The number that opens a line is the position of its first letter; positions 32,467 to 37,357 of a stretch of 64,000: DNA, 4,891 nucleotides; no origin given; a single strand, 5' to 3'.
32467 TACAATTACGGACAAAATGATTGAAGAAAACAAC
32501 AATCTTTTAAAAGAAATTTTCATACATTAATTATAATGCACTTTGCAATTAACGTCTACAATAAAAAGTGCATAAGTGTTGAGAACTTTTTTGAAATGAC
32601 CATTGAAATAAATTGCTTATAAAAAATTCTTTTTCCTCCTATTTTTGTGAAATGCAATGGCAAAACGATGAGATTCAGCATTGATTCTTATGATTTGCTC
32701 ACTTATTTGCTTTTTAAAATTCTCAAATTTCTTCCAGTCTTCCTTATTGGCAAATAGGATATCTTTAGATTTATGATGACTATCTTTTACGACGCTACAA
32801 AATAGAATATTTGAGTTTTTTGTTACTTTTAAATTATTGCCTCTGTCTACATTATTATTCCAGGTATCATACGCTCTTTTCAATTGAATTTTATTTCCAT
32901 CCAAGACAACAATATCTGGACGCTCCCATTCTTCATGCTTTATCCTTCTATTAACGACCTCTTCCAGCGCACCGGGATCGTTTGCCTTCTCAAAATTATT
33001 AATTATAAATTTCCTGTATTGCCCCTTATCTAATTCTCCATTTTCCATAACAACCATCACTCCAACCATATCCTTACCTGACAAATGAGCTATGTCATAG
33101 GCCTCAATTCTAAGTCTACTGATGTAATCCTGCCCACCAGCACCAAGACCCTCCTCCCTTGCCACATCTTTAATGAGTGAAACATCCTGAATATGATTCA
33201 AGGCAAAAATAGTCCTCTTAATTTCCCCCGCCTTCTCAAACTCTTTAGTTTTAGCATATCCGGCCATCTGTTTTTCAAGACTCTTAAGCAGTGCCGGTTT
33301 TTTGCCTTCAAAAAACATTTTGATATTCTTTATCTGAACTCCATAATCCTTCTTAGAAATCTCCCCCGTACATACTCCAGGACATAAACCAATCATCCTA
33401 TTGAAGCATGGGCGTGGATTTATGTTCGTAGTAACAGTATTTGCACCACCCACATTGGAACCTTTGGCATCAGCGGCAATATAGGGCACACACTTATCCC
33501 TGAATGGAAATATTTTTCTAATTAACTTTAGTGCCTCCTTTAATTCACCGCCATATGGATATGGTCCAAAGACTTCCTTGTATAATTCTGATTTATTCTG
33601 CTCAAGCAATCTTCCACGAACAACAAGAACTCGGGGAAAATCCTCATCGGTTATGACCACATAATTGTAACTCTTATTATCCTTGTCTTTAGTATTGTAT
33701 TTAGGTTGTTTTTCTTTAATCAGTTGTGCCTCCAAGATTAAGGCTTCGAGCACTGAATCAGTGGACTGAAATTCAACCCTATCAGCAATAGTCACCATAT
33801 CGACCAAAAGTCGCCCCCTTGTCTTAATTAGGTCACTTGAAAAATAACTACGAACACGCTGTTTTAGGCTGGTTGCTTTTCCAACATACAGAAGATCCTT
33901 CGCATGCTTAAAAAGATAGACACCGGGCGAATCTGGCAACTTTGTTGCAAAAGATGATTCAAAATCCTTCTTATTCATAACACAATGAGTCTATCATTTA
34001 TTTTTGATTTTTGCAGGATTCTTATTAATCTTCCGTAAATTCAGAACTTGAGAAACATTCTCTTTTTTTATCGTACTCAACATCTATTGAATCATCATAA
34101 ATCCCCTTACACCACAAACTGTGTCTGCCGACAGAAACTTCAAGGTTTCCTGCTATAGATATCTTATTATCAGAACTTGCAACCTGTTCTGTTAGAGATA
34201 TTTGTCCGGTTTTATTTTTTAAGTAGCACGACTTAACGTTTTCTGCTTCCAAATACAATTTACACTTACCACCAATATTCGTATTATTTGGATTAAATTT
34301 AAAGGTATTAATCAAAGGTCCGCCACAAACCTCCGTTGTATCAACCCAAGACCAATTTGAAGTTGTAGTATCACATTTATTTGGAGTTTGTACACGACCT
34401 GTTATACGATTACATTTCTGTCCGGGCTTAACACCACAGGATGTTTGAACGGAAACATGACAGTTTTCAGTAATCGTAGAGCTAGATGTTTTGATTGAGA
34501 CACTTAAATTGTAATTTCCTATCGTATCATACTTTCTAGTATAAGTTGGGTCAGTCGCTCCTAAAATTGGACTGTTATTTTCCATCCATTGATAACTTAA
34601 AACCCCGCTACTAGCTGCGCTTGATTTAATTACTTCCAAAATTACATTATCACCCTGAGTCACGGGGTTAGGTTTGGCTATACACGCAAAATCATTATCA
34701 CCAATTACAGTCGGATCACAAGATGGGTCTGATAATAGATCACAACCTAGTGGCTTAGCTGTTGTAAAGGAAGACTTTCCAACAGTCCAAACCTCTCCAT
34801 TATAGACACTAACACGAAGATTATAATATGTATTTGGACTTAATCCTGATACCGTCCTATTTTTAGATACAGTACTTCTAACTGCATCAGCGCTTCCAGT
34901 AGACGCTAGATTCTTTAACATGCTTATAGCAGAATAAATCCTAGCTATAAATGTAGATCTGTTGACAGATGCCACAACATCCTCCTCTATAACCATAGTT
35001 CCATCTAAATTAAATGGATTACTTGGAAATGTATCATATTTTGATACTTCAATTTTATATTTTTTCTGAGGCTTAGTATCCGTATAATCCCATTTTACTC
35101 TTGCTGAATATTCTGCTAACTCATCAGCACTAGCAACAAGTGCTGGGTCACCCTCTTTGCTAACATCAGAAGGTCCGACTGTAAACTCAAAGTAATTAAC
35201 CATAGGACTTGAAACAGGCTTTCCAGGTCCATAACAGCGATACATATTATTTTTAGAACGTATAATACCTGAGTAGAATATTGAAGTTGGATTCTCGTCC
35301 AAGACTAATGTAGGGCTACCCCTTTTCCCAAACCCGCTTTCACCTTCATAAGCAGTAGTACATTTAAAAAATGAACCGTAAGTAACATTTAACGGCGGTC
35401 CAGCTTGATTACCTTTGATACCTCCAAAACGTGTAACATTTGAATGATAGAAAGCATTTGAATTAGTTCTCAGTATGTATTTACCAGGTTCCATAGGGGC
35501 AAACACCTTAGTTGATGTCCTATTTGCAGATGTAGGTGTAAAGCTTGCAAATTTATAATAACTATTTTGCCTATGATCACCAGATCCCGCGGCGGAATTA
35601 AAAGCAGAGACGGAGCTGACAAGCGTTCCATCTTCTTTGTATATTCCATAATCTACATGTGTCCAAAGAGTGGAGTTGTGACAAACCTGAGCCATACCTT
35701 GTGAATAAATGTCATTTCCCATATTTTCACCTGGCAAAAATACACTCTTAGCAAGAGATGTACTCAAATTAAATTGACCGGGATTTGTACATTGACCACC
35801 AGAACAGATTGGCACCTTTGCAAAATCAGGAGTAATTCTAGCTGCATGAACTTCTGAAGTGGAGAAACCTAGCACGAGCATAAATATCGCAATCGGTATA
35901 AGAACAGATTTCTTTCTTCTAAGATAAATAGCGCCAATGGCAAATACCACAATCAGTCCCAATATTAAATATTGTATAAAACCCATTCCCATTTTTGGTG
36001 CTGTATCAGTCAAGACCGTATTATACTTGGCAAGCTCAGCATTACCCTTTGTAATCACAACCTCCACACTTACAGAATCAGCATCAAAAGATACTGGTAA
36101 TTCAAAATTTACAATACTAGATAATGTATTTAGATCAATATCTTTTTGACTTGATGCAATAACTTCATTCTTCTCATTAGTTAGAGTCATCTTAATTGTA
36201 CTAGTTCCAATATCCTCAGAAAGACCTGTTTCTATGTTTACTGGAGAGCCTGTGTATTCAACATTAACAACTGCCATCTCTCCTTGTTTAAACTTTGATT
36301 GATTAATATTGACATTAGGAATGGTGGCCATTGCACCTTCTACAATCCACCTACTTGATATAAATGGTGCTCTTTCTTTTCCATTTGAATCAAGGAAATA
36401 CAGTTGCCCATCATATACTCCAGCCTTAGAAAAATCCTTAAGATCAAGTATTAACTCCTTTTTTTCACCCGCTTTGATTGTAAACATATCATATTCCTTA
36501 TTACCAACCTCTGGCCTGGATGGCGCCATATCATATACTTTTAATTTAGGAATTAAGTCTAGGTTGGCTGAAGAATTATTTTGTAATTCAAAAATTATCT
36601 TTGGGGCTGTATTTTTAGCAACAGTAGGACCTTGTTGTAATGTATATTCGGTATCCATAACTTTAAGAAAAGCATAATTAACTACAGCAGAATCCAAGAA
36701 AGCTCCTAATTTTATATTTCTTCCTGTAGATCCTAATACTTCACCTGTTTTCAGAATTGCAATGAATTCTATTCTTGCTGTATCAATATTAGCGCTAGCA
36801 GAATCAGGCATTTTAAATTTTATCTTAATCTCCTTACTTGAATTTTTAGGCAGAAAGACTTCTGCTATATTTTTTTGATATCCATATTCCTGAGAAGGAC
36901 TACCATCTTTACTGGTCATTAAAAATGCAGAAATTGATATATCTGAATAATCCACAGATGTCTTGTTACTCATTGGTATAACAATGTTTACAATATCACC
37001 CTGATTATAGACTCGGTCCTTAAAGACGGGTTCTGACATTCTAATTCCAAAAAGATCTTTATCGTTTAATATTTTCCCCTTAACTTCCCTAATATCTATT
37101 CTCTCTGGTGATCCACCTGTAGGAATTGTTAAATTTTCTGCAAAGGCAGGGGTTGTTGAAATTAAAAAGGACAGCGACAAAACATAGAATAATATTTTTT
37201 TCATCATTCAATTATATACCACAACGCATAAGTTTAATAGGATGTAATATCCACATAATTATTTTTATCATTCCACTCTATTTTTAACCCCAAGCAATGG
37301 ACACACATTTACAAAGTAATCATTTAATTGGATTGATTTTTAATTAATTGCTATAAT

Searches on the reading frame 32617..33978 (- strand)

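Call 18: search_protein_families(library=pfam, proteins=[window:32617-33978:-], max_evalue=0.001)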
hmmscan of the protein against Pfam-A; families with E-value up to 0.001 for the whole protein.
window:32617-33978:- (453 aa): 2 families
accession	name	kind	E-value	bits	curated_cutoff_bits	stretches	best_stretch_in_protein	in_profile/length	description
PF08459.17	UvrC_RNaseH_dom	-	3.7e-29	102.1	22.3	1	290-441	12-159/159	UvrC RNAse H endonuclease domain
PF01541.30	GIY-YIG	-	2.2e-08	34.7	22.6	1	18-95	2-78/78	GIY-YIG catalytic domain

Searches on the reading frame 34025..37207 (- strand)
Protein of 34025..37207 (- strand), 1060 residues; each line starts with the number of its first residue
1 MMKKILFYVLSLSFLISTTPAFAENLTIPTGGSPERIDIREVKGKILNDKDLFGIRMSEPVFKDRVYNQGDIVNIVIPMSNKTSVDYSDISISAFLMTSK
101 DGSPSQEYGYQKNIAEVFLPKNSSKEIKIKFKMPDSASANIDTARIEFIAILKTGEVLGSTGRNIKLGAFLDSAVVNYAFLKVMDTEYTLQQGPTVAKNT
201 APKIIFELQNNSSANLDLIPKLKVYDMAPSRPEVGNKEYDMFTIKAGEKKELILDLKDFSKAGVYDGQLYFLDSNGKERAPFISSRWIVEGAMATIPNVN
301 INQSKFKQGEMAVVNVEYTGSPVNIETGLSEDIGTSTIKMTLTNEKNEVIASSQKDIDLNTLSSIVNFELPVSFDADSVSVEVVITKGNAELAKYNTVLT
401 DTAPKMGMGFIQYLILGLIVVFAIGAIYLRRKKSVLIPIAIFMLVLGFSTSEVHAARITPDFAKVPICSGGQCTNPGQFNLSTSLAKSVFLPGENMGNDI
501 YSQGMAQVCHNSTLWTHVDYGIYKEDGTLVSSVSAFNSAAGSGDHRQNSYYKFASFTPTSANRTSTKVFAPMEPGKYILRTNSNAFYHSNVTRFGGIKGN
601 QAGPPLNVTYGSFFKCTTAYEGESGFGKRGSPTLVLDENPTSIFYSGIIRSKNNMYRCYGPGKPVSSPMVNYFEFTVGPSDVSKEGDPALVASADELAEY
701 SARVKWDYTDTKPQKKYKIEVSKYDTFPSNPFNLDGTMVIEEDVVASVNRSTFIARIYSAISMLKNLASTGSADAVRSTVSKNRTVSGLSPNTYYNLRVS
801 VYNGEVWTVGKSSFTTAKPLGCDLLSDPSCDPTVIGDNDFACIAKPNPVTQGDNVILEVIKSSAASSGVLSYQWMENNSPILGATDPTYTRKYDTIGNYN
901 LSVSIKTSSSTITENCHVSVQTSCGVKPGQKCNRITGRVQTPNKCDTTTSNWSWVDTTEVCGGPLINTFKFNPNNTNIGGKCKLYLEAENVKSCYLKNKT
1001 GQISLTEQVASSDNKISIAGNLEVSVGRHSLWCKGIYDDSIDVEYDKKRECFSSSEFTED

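Call 18: search_protein_families(library=pfam, proteins=[window:34025-37207:-], max_evalue=0.001)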
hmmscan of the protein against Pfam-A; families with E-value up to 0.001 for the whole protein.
window:34025-37207:- (1060 aa): 2 families
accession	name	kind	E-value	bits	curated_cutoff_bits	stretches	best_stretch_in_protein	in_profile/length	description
PF18911.6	PKD_4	-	0.00037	20.9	27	0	843-914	8-77/85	PKD domain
PF00041.27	fn3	-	0.00041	20.9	25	0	695-808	9-75/84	Fibronectin type III domain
